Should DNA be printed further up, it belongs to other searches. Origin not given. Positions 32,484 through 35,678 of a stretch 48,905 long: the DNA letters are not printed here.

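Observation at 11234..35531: Contiguous cytoplasmic sulfane-sulfur-to-sulfate oxidation island: sensors, carriers, sHdr, PDO and a Soe-like enzyme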

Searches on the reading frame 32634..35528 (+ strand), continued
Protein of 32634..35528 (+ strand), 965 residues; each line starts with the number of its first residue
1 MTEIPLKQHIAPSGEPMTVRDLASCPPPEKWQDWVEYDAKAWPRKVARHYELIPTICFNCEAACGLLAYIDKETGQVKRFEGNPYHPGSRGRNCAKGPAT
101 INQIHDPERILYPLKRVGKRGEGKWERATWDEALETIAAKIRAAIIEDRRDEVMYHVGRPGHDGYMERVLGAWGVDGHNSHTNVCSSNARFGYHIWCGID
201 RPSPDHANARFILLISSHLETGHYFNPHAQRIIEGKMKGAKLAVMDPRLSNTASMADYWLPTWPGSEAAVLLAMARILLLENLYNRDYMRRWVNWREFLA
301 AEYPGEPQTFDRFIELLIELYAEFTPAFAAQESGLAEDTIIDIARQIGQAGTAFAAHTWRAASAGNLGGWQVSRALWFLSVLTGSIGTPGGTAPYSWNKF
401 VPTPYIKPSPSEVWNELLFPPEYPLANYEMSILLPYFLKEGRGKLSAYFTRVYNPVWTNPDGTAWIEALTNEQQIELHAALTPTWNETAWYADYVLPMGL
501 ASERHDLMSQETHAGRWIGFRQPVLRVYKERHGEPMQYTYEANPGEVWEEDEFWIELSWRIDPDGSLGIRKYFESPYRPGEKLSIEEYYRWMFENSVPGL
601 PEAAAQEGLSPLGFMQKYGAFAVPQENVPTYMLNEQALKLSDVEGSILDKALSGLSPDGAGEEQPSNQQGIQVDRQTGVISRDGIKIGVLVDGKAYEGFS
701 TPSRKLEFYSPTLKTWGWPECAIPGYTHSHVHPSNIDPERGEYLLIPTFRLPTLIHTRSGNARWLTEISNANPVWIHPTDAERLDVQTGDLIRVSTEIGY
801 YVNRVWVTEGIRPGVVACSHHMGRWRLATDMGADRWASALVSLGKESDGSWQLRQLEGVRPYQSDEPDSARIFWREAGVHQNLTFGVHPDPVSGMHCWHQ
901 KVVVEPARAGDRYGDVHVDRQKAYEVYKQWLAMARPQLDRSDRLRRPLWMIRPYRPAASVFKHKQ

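Call 58: list_cluster_members(proteins=[P0245, P0248, P0244, P0241, P0271, P0291, P0294, P0351, P0360, P0303])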
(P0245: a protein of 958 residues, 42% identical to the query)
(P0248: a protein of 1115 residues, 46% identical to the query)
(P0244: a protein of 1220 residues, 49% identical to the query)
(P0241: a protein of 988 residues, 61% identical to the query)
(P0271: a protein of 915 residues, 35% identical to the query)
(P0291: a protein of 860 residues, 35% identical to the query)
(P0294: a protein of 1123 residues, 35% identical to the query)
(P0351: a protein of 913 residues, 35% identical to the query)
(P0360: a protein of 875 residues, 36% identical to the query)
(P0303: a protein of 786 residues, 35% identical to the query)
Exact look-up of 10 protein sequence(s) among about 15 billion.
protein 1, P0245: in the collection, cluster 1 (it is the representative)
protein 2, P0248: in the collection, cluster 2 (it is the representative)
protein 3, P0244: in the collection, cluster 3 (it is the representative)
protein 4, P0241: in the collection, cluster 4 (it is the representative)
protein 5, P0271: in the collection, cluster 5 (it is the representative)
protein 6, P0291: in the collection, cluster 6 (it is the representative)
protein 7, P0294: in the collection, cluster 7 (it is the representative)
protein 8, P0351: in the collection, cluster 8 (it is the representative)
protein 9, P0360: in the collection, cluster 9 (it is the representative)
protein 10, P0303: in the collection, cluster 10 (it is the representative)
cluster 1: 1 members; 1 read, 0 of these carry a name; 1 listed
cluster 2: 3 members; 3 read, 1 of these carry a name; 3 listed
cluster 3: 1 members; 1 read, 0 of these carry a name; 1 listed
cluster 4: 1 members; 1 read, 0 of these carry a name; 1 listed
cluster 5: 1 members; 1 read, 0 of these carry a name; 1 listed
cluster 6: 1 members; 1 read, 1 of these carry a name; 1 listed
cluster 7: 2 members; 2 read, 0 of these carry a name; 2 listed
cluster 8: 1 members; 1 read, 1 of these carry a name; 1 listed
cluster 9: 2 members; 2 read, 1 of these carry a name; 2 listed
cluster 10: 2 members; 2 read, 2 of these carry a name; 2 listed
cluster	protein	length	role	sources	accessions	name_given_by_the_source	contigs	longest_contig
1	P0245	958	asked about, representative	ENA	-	-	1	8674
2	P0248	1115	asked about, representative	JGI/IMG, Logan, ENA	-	-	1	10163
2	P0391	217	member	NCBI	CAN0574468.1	unnamed protein product, partial [Laminaria digitata]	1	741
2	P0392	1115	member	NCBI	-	-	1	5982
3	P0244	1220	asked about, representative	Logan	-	-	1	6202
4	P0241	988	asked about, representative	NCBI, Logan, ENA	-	-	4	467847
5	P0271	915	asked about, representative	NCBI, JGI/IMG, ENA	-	-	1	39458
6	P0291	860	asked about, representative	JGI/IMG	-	thiosulfate reductase/polysulfide reductase chain A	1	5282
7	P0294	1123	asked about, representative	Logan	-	-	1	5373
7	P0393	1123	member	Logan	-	-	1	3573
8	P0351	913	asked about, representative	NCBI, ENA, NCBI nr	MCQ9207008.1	MAG: molybdopterin-dependent oxidoreductase [Omnitrophica bacterium] | molybdopterin-dependent oxidoreductase [Candidatus Omnitrophota bacterium]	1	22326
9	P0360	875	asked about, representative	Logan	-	-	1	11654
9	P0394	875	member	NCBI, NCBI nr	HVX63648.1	MAG TPA: molybdopterin-dependent oxidoreductase [Pirellulales bacterium] | molybdopterin-dependent oxidoreductase [Pirellulales bacterium]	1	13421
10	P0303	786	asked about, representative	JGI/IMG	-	anaerobic selenocysteine-containing dehydrogenase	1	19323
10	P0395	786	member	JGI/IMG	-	anaerobic selenocysteine-containing dehydrogenase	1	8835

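Call 59: find_encoding_contigs(protein=P0245, flank=6000, max_places=1)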
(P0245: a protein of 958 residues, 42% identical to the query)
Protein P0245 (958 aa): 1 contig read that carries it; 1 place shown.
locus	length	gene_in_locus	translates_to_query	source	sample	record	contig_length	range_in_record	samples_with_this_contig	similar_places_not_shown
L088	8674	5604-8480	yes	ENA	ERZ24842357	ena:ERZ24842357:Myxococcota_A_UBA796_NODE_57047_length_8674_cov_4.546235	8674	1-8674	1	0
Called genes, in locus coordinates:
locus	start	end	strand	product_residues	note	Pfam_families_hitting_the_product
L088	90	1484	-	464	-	PF00989:PAS (weak), PF13426:PAS_9 (weak), PF00158:Sigma54_activat, PF14532:Sigma54_activ_2, PF07728:AAA_5, PF25601:AAA_lid_14, PF02954:HTH_8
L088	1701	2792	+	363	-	PF00753:Lactamase_B, PF00581:Rhodanese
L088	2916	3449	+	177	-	PF04143:Sulf_transp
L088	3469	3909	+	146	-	PF20398:DUF6691, PF04143:Sulf_transp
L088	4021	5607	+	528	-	PF12797:Fer4_2 (faint), PF12837:Fer4_6 (faint), PF13187:Fer4_9 (faint), PF12838:Fer4_7 (weak), PF13247:Fer4_11, PF00037:Fer4 (weak), PF12838:Fer4_7 (weak), PF13237:Fer4_10 (weak), +1 more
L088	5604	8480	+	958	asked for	PF04879:Molybdop_Fe4S4, PF00384:Molybdopterin, PF01568:Molydop_binding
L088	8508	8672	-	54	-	?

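Call 60: find_encoding_contigs(protein=P0271, flank=6000, max_places=1)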
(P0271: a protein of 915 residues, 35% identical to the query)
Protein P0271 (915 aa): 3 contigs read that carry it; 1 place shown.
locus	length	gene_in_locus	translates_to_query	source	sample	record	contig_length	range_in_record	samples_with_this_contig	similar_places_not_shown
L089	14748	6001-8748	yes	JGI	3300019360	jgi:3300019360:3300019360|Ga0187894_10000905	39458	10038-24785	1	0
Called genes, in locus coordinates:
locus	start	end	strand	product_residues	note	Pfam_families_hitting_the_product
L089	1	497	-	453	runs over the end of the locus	PF18130:ATPgrasp_N (weak), PF01071:GARS_A (faint), PF13535:ATP-grasp_4, PF18603:LAL_C2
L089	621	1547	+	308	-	PF07238:PilZ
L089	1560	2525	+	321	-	PF02810:SEC-C, PF13428:TPR_14 (faint), PF14559:TPR_19 (faint), PF07719:TPR_2 (faint), PF13432:TPR_16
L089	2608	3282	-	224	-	-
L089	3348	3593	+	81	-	-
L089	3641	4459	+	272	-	PF00293:NUDIX (weak)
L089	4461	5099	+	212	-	PF12797:Fer4_2 (faint), PF12837:Fer4_6 (faint), PF12838:Fer4_7 (weak), PF13187:Fer4_9 (weak), PF13247:Fer4_11, PF25160:LdpA_Fe-S-bd (weak), PF00037:Fer4, PF12838:Fer4_7 (weak), +4 more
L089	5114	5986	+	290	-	-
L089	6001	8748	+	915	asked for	PF04879:Molybdop_Fe4S4, PF00384:Molybdopterin, PF01568:Molydop_binding (weak)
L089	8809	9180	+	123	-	PF07238:PilZ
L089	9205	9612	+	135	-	PF00472:RF-1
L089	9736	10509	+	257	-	PF13489:Methyltransf_23, PF08241:Methyltransf_11, PF08242:Methyltransf_12, PF13649:Methyltransf_25, PF13847:Methyltransf_31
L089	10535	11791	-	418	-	-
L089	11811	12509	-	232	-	PF02517:Rce1-like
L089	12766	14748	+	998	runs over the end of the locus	PF26550:Tricorn_2nd, PF26549:Tricorn_N, PF07676:PD40 (weak)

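Call 61: get_annotated_region(hit=H9, flank=6000)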
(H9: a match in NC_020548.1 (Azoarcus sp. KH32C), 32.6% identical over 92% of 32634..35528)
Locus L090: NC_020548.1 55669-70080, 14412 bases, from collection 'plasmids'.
description: Azoarcus sp. KH32C plasmid pAZKH, complete sequence
organism: Azoarcus sp. KH32C (NCBI taxid 748247)
taxonomy: Bacteria; Pseudomonadota; Betaproteobacteria; Rhodocyclales; Zoogloeaceae; Azoarcus; Azoarcus sp. KH32C
host: -; source: -; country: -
typing (MOB-suite, as given by PLSDB): mobilizable; replicon rep_cluster_432; relaxase MOBP
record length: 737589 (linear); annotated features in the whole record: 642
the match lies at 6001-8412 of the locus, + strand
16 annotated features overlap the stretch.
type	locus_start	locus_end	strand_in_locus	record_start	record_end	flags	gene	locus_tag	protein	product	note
CDS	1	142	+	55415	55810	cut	-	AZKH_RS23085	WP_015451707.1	hypothetical protein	-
CDS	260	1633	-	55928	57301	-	-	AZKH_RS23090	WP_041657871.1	sigma-54 dependent transcriptional regulator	GO:0006355 - regulation of DNA-templated transcription [Evidence IEA]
CDS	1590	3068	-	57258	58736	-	-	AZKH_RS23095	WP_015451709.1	sensor histidine kinase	-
CDS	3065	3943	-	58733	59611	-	-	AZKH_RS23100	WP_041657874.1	PhnD/SsuA/transferrin family substrate-binding protein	-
CDS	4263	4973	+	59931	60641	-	-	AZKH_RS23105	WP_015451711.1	4Fe-4S dicluster domain-containing protein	-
CDS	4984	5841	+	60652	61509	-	nrfD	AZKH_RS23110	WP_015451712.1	NrfD/PsrC family molybdoenzyme membrane anchor subunit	-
CDS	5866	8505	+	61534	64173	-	-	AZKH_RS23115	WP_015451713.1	molybdopterin-dependent oxidoreductase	-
CDS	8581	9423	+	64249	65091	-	-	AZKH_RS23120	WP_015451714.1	molecular chaperone TorD family protein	-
CDS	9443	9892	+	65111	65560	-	-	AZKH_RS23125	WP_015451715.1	hypothetical protein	-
CDS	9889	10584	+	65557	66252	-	-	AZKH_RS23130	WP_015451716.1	hypothetical protein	-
CDS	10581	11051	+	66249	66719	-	-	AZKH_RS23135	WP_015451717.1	hypothetical protein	-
CDS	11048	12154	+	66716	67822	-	-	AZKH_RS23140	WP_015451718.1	4Fe-4S dicluster domain-containing protein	-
CDS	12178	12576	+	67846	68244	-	-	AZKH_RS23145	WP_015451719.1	hypothetical protein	-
CDS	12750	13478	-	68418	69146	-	-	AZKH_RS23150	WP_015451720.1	alpha/beta fold hydrolase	-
CDS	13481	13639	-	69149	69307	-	-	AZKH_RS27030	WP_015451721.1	DUF3309 domain-containing protein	-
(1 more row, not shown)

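Call 69: search_dna_similar(query=window:32634-35528:+, collection=plasmids, mode=protein, max_rows=60, max_evalue=1e-25)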
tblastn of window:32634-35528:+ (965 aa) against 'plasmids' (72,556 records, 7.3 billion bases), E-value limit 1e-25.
Records with a match: 89; places in all: 98; records where one place covers at least 80% of the query: 9.
Best place of each record, by identity: 60-80% 1; <60% 88.
By first word of the organism name: Escherichia 45; Agrobacterium 8; Proteus 5; Salmonella 4; Natrinema 3; Rhodococcus 2; Caballeronia 2; Ralstonia 2; Streptomyces 2; Klebsiella 2; and 14 more.
By predicted mobility (MOB-suite, as given by PLSDB): non-mobilizable 44; mobilizable 35; conjugative 10.
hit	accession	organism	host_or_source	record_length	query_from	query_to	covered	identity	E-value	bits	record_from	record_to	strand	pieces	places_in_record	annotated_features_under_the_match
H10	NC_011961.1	Thermomicrobium roseum DSM 5159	-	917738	16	962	98%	62.0%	0e+0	1221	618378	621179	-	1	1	molybdopterin-dependent oxidoreductase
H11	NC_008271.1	Rhodococcus jostii RHA1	-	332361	22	962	98%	59.9%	0e+0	1165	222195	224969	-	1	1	molybdopterin-dependent oxidoreductase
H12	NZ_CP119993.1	Halomarina sp. PSR21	cell culture,saline soil from Tarim ...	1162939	10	959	98%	56.8%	0e+0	1140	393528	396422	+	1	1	record has no annotation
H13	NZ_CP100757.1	Natrinema gelatinilyticum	marine sediment,sediment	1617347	8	956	98%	55.6%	0e+0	1115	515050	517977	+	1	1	record has no annotation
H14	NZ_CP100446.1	Natrinema caseinilyticum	marine sediment,sediment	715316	8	956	98%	55.6%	0e+0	1113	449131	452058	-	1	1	molybdopterin-dependent oxidoreductase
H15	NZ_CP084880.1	Natrinema halophilum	pure culture,salt mine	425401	16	956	98%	55.0%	0e+0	1096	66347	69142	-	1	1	molybdopterin-dependent oxidoreductase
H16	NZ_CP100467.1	Halomicrococcus gelatinilyticus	cell culture,sediment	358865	21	956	97%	53.0%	0e+0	1096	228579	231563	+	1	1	molybdopterin-dependent oxidoreductase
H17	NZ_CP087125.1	Sulfurovum mangrovi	Mangrove sediment,mangrove sediment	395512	22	956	96%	39.0%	6e-178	653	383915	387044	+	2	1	none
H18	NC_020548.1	Azoarcus sp. KH32C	-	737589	47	934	92%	32.6%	2e-122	419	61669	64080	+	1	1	molybdopterin-dependent oxidoreductase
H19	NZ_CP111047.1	Chondrinema litorale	Seaweed,red alga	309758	51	647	62%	26.0%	7e-29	133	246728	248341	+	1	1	molybdopterin-dependent oxidoreductase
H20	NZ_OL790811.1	Proteus mirabilis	-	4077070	51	662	63%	25.2%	1e-32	145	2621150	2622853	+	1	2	none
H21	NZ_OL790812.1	Proteus mirabilis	-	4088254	51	662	63%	25.2%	1e-32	145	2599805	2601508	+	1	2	none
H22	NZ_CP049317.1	Caballeronia sp. SBC2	whole organism,soil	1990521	52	567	53%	27.6%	1e-35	155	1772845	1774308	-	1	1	none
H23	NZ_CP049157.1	Caballeronia sp. SBC1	whole organism,soil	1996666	52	567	53%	27.6%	1e-35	155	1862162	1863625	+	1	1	none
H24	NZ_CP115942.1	Ralstonia syzygii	Musa sp.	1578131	59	571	53%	26.7%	2e-31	141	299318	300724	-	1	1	none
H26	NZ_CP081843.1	Agrobacterium vitis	Vitis,Cell culture,South Africa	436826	59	571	53%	26.6%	5e-31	140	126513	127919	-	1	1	molybdopterin-dependent oxidoreductase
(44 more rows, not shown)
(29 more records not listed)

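Call 70: get_annotated_region(hit=H26, flank=6000)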
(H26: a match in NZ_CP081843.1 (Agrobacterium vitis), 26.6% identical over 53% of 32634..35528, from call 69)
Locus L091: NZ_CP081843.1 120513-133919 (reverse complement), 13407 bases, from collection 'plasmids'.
description: Agrobacterium vitis strain F2/5 plasmid unnamed5, complete sequence
organism: Agrobacterium vitis (NCBI taxid 373)
taxonomy: Bacteria; Pseudomonadota; Alphaproteobacteria; Hyphomicrobiales; Rhizobiaceae; Agrobacterium; Agrobacterium vitis
host: -; source: Vitis,Cell culture,South Africa; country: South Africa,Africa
typing (MOB-suite, as given by PLSDB): non-mobilizable; replicon rep_cluster_287
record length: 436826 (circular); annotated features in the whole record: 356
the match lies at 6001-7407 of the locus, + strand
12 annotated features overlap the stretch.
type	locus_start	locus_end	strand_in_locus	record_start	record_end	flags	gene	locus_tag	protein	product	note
CDS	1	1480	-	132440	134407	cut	-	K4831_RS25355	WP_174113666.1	EAL domain-containing protein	-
CDS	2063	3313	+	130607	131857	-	-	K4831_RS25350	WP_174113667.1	acyl-CoA dehydrogenase family protein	-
CDS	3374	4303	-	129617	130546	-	-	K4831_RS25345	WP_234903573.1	helix-turn-helix domain-containing protein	GO:0006355 - regulation of DNA-templated transcription [Evidence IEA]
CDS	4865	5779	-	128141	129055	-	-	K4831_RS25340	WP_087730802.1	AraC family transcriptional regulator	-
CDS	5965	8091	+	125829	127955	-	-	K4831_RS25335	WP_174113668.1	molybdopterin-dependent oxidoreductase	-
CDS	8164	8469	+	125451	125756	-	-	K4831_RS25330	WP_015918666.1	ferredoxin family protein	-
CDS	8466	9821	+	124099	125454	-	-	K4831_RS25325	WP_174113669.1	FAD-dependent oxidoreductase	-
CDS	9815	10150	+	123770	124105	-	-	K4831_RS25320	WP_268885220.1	radical SAM protein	-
CDS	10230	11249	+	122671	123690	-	-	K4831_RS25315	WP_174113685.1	LacI family DNA-binding transcriptional regulator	GO:0006351 - DNA-templated transcription [Evidence IEA]; GO:0045892 - negative regulation of DNA-templated ...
CDS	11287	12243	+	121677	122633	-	-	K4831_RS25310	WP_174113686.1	substrate-binding domain-containing protein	-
CDS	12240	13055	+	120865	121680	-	-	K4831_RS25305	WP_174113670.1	ATP-binding cassette domain-containing protein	-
CDS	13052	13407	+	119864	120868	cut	-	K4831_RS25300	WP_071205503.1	ABC transporter permease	GO:0008643 - carbohydrate transport [Evidence IEA]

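Call 71: find_encoding_contigs(protein=P0248, flank=6000, max_places=1)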
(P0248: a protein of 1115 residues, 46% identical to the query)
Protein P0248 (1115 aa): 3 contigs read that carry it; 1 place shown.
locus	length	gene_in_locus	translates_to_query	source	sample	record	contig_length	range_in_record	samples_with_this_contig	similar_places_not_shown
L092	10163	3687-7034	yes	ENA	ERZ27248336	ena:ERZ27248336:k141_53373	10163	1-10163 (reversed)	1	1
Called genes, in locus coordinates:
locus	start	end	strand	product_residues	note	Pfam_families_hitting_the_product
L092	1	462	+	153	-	?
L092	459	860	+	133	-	-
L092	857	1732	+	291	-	PF01656:CbiA, PF09140:MipZ (weak), PF10609:ParA, PF13614:AAA_31 (weak)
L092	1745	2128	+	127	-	PF13442:Cytochrome_CBB3, PF00034:Cytochrom_C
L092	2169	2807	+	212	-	PF12838:Fer4_7 (weak), PF13247:Fer4_11, PF13187:Fer4_9 (weak), PF25160:LdpA_Fe-S-bd (weak), PF00037:Fer4, PF12797:Fer4_2 (weak), PF12837:Fer4_6, PF13237:Fer4_10 (weak), +4 more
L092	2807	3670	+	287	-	PF14589:NrfD_2, PF03916:NrfD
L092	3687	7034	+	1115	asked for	PF04879:Molybdop_Fe4S4, PF00384:Molybdopterin, PF01568:Molydop_binding (faint)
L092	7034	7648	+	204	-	PF02613:Nitrate_red_del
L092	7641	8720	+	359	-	PF13237:Fer4_10 (weak), PF12838:Fer4_7, PF13187:Fer4_9, PF14697:Fer4_21 (weak), PF13237:Fer4_10 (weak), PF12838:Fer4_7 (weak), PF13187:Fer4_9, PF00037:Fer4 (weak), +2 more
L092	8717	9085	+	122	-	-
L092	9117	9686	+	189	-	PF00440:TetR_N, PF16925:TetR_C_13, PF21993:TetR_C_13_2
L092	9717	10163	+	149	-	?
